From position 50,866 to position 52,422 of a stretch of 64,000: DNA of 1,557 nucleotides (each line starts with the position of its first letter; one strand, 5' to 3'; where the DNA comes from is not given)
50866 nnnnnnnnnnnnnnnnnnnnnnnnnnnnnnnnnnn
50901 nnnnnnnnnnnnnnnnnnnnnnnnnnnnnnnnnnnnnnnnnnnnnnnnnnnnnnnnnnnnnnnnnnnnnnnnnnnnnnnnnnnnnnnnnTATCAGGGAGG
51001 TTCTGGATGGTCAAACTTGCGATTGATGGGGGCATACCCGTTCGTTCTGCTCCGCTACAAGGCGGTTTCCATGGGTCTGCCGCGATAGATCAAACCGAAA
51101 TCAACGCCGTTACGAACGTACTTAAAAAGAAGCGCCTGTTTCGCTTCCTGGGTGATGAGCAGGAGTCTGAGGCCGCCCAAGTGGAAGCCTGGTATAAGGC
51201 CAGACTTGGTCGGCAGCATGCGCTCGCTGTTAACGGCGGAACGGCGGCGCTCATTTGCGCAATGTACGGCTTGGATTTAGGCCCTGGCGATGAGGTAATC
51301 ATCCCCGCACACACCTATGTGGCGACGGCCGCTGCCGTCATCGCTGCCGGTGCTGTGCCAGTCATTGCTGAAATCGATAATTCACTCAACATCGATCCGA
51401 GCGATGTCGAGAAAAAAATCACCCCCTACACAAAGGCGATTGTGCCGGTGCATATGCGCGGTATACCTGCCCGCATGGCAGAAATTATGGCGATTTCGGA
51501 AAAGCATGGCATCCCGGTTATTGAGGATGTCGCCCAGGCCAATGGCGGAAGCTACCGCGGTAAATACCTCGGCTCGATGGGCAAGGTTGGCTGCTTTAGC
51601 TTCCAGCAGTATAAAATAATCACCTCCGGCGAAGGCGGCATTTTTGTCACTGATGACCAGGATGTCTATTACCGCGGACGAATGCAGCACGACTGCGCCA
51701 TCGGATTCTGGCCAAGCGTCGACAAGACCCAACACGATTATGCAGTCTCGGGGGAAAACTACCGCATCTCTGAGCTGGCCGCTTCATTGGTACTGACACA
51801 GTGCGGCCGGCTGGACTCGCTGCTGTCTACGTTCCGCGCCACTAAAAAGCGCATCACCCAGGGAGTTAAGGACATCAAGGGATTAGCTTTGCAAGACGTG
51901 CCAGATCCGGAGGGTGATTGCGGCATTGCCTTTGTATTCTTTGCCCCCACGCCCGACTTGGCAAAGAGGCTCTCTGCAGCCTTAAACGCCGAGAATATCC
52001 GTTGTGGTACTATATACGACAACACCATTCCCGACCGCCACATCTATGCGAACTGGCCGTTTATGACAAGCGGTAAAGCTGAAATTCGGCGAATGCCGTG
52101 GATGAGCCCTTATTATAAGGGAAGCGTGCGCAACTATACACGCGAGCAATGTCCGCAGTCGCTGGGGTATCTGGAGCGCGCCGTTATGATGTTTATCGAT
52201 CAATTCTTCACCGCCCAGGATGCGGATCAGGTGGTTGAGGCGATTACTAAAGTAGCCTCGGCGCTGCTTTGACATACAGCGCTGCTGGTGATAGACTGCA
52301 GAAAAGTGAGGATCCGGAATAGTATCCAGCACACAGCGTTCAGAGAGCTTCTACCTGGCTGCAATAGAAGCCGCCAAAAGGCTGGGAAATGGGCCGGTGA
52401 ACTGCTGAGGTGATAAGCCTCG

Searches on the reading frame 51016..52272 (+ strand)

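Call 74: search_protein_families(library=pfam, proteins=[window:51016-52272:+], max_evalue=0.01)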
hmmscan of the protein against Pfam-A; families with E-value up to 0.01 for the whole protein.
window:51016-52272:+ (418 aa): 4 families
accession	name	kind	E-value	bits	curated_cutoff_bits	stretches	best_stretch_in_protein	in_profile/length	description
PF01041.23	DegT_DnrJ_EryC1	-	4.6e-77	260.1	19.8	1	24-346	3-319/360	DegT/DnrJ/EryC1/StrS aminotransferase family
PF00155.27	Aminotran_1_2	-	2.7e-06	27.3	19.7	1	61-175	60-189/361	Aminotransferase class I and II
PF01212.27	Beta_elim_lyase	-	2e-05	24.5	27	1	52-173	33-170/288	Beta-eliminating lyase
PF00266.25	Aminotran_5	-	4.2e-05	23.1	21.5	1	55-176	51-180/371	Aminotransferase class-V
